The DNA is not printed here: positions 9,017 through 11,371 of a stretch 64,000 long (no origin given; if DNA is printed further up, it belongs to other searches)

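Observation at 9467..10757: Five head-to-tail 258-bp (86-aa) repeats inside a T9SS cargo gene, three of them almost identical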

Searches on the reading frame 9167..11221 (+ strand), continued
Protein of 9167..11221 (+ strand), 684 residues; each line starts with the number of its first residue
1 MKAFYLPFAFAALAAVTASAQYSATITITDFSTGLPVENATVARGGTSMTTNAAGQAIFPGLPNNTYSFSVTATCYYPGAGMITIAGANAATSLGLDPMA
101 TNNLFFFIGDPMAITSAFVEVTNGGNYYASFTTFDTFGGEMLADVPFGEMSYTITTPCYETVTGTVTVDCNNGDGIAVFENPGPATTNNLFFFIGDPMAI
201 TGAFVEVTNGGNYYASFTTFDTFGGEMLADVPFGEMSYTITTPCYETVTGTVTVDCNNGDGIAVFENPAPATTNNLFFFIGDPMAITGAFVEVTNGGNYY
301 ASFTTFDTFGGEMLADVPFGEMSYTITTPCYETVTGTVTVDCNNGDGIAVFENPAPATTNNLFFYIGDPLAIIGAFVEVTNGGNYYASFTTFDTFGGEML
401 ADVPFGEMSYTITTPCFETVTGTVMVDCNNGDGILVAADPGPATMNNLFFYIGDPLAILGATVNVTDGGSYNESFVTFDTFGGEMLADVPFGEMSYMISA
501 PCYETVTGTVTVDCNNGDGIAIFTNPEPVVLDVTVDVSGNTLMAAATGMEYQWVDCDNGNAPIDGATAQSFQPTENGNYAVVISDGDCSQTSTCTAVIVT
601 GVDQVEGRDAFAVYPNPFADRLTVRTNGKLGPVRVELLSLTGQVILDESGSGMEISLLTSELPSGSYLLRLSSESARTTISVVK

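Call 30: find_related_loci(query=A2, collection=genome_contigs, flank=6000)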
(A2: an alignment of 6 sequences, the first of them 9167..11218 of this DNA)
Query A2 (684 aa) in genome_contigs; peptide patterns used: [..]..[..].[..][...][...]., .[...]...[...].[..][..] (x = any residue, [..] = any of these).
72 stretches matched a pattern; 20 encode a relative of the query (tblastn E <= 1e-3); 20 distinct loci.
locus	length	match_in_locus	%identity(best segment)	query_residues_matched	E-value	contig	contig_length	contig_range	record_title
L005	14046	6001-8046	69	1-684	0e+0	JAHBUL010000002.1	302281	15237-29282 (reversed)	MAG: Flavobacteriales bacterium isolate ACE_BAC32 BAC32_2, whole genome shotgun sequence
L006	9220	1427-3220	54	1-684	0e+0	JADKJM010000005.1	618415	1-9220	MAG: Flavobacteriales bacterium isolate Vibo_18-Q3-R45-57_BATAC.153 tig00001551-10-6194950, whole genome shotgun sequenc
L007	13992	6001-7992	46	18-684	0e+0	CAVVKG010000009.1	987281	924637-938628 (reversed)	MAG: uncultured Cryomorphaceae bacterium isolate MFD03250.bin.1.119 genome assembly, contig: contig_8234, whole genome s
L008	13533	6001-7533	59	1-684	4e-177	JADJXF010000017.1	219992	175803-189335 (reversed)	MAG: Flavobacteriales bacterium isolate Kalu_18-Q3-R12-55_MAXAC.064 tig00004402-10-2192560, whole genome shotgun sequenc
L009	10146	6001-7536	61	1-684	1e-173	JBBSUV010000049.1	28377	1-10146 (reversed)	MAG: Flavobacteriales bacterium isolate SVL2_sbin.57 SVL2_sbin.57_k141_912358_L_28377_cov_24.0735, whole genome shotgun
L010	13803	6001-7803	49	1-684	1e-155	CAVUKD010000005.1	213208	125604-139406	MAG: uncultured Cryomorphaceae bacterium isolate MFD01721.bin.1.2 genome assembly, contig: contig_54170, whole genome sh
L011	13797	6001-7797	48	1-684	4e-155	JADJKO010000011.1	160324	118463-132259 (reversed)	MAG: Flavobacteriales bacterium isolate EsbE_18-Q3-R3-47_BATAC.451 tig00006014-10-1588950, whole genome shotgun sequence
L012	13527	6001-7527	53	1-684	1e-151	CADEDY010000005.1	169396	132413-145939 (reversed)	MAG: uncultured Bacteroidetes bacterium isolate Bacteroidetes sp. RBC078 genome assembly, contig: MAG078_5, whole genome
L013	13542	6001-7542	48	1-684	1e-131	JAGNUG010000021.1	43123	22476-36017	MAG: Flavobacteriales bacterium isolate Go_SlAct_bin_193 Go_SlAct_2599_length_43123_cov_5.168527, whole genome shotgun s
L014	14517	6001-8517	38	1-684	2e-127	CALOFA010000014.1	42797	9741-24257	MAG: uncultured Cryomorphaceae bacterium isolate HOU_bin.0061 genome assembly, contig: contig_13430, whole genome shotgu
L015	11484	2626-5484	39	20-684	1e-123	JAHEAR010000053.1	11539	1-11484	MAG: Bacteroidetes bacterium isolate Ww118 NODE_12685_length_11539_cov_14.863636, whole genome shotgun sequence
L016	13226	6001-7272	53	1-684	1e-122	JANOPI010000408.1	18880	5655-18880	MAG: Flavobacteriales bacterium isolate VAR_4_metabat_71 VAR_4_k141_3677259, whole genome shotgun sequence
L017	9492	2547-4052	43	58-684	4e-110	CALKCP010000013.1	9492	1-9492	MAG: uncultured Ulvibacter sp. isolate S3_Bin_METABAT__77_1 genome assembly, contig: c_000001548221, whole genome shotgu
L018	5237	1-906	53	48-684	1e-93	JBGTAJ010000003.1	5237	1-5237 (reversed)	MAG: Flavobacteriales bacterium isolate JTS-AC70 k141_1145016, whole genome shotgun sequence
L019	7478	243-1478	43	1-671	1e-82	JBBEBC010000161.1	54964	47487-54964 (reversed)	MAG: Bacteroidia bacterium isolate LejiaF_38_19 Lejia_F_871_length_54964_cov_12, whole genome shotgun sequence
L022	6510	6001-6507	54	1-514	2e-45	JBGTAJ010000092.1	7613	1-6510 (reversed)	MAG: Flavobacteriales bacterium isolate JTS-AC70 k141_1179512, whole genome shotgun sequence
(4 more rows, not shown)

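Call 56: find_encoding_contigs(protein=P0032, flank=5000, max_places=3)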
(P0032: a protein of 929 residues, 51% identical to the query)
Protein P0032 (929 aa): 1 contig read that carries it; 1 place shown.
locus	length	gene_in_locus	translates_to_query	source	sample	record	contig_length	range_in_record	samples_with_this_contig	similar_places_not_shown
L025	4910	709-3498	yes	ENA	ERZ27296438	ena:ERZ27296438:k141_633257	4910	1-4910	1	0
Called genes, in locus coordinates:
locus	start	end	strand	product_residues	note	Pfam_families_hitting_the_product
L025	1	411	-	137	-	?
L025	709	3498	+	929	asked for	PF17164:DUF5122 (weak), PF08308:PEGA (faint), PF17164:DUF5122, PF17802:SpaA (faint), PF13620:CarboxypepD_reg (faint), PF13715:CarbopepD_reg_2 (faint), PF18962:Por_Secre_tail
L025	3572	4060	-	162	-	PF14534:DUF4440, PF12680:SnoaL_2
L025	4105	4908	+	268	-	?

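Call 57: find_encoding_contigs(protein=P0023, flank=4000, max_places=6)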
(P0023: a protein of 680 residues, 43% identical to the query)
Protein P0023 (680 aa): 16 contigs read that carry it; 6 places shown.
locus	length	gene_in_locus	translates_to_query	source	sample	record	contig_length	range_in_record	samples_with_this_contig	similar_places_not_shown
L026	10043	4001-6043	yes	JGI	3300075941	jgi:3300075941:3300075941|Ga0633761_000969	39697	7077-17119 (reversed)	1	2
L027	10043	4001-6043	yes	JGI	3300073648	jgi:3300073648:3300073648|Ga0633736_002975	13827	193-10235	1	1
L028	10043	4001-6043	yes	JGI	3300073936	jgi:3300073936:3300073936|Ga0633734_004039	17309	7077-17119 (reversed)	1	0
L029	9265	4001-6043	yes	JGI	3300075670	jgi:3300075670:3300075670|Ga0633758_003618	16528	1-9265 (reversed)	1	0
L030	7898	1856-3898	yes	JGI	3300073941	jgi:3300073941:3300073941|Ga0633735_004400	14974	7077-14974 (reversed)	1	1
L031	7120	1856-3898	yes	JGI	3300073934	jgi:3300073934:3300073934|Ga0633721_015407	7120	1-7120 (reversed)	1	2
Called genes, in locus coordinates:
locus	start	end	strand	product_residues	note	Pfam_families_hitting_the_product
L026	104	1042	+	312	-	PF18962:Por_Secre_tail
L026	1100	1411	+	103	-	-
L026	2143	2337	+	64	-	-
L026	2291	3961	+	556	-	PF17164:DUF5122 (weak), PF18962:Por_Secre_tail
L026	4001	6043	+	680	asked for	PF08308:PEGA (faint), PF13620:CarboxypepD_reg (weak), PF11589:DUF3244 (faint), PF18962:Por_Secre_tail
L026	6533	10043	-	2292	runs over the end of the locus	PF25059:FN3_DSCAM-DSCAML_C (faint), PF16655:PhoD_N (faint), PF16656:Pur_ac_phosph_N (faint), PF00041:fn3, PF18962:Por_Secre_tail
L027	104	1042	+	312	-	PF18962:Por_Secre_tail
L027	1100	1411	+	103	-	-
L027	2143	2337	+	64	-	-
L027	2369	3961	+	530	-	PF17164:DUF5122 (weak), PF18962:Por_Secre_tail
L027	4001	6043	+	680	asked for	PF08308:PEGA (faint), PF13620:CarboxypepD_reg (weak), PF11589:DUF3244 (faint), PF18962:Por_Secre_tail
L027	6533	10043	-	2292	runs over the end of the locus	PF25059:FN3_DSCAM-DSCAML_C (faint), PF16656:Pur_ac_phosph_N (faint), PF00041:fn3, PF16655:PhoD_N (faint), PF18962:Por_Secre_tail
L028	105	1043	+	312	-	PF18962:Por_Secre_tail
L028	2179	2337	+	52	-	-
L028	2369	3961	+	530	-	PF17164:DUF5122 (weak), PF18962:Por_Secre_tail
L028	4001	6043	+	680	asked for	PF08308:PEGA (faint), PF13620:CarboxypepD_reg (weak), PF11589:DUF3244 (faint), PF18962:Por_Secre_tail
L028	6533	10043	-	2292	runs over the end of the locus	PF25059:FN3_DSCAM-DSCAML_C (faint), PF16656:Pur_ac_phosph_N (faint), PF00041:fn3, PF16655:PhoD_N (faint), PF18962:Por_Secre_tail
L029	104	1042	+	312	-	PF18962:Por_Secre_tail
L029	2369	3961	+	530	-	PF17164:DUF5122 (weak), PF18962:Por_Secre_tail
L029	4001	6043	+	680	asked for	PF08308:PEGA (faint), PF13620:CarboxypepD_reg (weak), PF11589:DUF3244 (faint), PF18962:Por_Secre_tail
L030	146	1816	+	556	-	PF17164:DUF5122 (weak), PF18962:Por_Secre_tail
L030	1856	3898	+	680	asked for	PF08308:PEGA (faint), PF13620:CarboxypepD_reg (weak), PF11589:DUF3244 (faint), PF18962:Por_Secre_tail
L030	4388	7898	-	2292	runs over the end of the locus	PF25059:FN3_DSCAM-DSCAML_C (faint), PF16656:Pur_ac_phosph_N (faint), PF00041:fn3, PF16655:PhoD_N (faint), PF18962:Por_Secre_tail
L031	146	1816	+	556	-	PF17164:DUF5122 (weak), PF18962:Por_Secre_tail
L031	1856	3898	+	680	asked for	PF08308:PEGA (faint), PF13620:CarboxypepD_reg (weak), PF11589:DUF3244 (faint), PF18962:Por_Secre_tail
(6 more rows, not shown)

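Call 62: list_cluster_members(proteins=[window:9167-11218:+, P0001, P0002, P0014, P0005, P0011, P0023])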
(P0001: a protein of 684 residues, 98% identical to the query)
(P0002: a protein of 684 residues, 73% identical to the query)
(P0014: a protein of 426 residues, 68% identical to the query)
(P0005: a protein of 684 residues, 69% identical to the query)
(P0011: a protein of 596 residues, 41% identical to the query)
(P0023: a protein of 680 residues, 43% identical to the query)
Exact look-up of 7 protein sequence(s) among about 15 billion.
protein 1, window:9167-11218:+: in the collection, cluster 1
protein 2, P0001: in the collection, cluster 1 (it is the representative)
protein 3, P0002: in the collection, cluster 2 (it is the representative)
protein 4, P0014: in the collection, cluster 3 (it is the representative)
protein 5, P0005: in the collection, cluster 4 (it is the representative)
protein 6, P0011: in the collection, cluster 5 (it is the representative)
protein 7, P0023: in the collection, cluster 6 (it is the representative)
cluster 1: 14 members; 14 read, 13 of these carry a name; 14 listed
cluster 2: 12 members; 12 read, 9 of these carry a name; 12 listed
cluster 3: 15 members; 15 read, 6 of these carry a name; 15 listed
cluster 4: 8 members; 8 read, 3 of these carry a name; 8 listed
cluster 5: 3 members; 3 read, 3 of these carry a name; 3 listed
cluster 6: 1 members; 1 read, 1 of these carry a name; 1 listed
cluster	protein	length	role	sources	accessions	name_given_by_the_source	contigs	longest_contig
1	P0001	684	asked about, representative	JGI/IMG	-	hypothetical protein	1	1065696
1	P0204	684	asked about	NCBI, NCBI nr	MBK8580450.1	MAG: T9SS type A sorting domain-containing protein [Flavobacteriales bacterium] | T9SS type A sorting domain-containing protein [Flavobacteriales bacterium]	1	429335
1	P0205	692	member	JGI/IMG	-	hypothetical protein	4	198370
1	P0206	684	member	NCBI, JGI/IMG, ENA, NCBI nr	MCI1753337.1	MAG: T9SS type A sorting domain-containing protein [Flavobacteriales bacterium] | hypothetical protein | T9SS type A sorting domain-containing protein [Flavobacteriales bacterium]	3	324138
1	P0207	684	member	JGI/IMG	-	hypothetical protein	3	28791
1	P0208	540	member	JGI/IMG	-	P pilus assembly chaperone PapD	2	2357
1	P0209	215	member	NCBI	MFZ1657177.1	MAG: carboxypeptidase-like regulatory domain-containing protein, partial ...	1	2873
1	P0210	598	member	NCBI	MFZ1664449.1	MAG: T9SS type A sorting domain-containing protein [Flavobacteriales bacterium]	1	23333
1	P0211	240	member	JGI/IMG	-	hypothetical protein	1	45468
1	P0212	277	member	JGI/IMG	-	hypothetical protein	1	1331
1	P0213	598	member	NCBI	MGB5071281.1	MAG: T9SS type A sorting domain-containing protein [Flavobacteriales bacterium]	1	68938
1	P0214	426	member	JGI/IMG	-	P pilus assembly chaperone PapD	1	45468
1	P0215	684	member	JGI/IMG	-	hypothetical protein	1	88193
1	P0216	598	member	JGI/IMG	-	-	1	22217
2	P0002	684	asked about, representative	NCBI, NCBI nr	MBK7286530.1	MAG: T9SS type A sorting domain-containing protein [Flavobacteriales bacterium] | T9SS type A sorting domain-containing protein [Flavobacteriales bacterium]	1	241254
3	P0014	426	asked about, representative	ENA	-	-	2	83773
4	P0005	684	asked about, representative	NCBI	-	-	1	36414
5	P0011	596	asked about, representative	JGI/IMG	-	hypothetical protein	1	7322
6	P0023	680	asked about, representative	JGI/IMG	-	hypothetical protein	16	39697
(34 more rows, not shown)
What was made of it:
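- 9167..11221 (+): Whole gene: a 684-aa T9SS type A cargo protein, identical to NCBI MBK8580450.1 (MAG Flavobacteriales bacterium). Exact look-up (call 62).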

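Call 64: find_encoding_contigs(protein=P0213, flank=3000, max_places=2)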
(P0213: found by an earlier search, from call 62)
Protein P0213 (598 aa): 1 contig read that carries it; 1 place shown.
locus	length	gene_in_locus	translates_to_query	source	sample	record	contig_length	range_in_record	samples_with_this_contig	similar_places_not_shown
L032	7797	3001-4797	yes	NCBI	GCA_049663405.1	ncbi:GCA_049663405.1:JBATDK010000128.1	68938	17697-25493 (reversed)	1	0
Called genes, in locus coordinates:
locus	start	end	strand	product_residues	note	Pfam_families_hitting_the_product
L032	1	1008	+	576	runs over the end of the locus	PF13432:TPR_16 (faint), PF00515:TPR_1 (faint), PF07719:TPR_2 (faint), PF13176:TPR_7 (faint), PF13181:TPR_8 (faint), PF13374:TPR_10 (faint), PF24885:TPR_NPHP3 (faint), PF13424:TPR_12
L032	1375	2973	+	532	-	PF17164:DUF5122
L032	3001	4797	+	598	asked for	PF13620:CarboxypepD_reg (weak), PF08308:PEGA (faint), PF18962:Por_Secre_tail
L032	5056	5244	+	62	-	-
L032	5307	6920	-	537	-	PF00989:PAS (weak), PF13188:PAS_8 (weak), PF13426:PAS_9 (weak), PF08447:PAS_3 (faint), PF00512:HisKA, PF02518:HATPase_c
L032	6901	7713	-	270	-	PF12146:Hydrolase_4, PF00561:Abhydrolase_1, PF12697:Abhydrolase_6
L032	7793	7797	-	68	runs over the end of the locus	PF02609:Exonuc_VII_S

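Call 65: find_encoding_contigs(protein=window:9167-11221:+, flank=1000, max_places=3)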
Protein window:9167-11221:+ (684 aa): no gene with exactly this product is on record in the collection.
